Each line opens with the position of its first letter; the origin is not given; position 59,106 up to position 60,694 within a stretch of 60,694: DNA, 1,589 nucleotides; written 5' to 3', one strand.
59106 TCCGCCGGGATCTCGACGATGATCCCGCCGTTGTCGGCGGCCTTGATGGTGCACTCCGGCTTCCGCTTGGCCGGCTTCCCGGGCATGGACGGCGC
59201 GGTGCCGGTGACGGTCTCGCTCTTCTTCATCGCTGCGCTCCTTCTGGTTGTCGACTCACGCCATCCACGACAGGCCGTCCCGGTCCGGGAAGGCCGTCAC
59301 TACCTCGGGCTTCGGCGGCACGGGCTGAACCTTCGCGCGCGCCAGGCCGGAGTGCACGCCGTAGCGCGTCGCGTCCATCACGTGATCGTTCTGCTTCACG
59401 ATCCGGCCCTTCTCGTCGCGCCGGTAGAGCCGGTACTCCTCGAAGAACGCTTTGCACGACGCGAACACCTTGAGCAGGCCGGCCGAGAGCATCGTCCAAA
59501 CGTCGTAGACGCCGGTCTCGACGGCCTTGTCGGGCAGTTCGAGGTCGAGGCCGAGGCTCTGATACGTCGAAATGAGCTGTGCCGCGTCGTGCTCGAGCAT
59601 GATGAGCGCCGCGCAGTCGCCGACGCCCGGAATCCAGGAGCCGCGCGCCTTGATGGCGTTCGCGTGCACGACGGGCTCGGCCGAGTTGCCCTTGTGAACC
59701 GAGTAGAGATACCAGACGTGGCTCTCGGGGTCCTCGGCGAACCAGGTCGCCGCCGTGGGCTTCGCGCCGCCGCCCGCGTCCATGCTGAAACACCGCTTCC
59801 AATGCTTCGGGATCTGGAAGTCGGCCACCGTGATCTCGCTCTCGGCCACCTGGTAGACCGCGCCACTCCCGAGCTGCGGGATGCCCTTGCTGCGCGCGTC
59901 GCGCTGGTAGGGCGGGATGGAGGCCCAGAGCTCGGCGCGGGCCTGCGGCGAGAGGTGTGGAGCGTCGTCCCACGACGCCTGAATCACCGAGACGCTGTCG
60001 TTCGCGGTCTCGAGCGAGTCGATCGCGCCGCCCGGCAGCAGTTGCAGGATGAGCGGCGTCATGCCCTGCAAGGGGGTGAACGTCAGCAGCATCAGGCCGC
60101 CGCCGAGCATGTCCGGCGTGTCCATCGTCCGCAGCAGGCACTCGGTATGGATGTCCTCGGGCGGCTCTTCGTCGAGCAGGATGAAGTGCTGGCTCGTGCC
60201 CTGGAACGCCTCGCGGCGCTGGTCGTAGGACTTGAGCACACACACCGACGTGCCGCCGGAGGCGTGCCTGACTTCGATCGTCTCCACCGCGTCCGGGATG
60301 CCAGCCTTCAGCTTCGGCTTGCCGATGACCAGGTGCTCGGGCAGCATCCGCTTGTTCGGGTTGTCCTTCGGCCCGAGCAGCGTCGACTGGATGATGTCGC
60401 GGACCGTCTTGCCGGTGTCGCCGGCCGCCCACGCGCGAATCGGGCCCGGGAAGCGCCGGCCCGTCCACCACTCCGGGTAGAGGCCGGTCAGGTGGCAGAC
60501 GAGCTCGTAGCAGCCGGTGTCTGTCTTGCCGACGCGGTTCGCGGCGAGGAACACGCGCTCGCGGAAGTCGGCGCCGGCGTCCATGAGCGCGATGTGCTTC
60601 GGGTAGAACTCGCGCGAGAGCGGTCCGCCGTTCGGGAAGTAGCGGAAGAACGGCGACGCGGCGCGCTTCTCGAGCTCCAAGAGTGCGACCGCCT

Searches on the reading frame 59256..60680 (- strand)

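Call 74: search_protein_families(library=phrogs, proteins=[window:59256-60680:-], max_evalue=0.00001)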
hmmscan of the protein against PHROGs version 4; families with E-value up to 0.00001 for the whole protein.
window:59256-60680:- (474 aa): 5 families
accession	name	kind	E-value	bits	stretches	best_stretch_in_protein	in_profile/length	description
phrog_31467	-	unknown function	3.7e-67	227.6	1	2-248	18-258/261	-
phrog_2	-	head and packaging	5.9e-28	99.1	1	25-448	266-595/807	terminase large subunit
phrog_5653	-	head and packaging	5.8e-24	85.9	1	271-450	6-185/199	terminase large subunit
phrog_30463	-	unknown function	3.4e-17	64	1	385-442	13-70/101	-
phrog_10250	-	head and packaging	6.1e-06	27.1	0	384-445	148-215/228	terminase large subunit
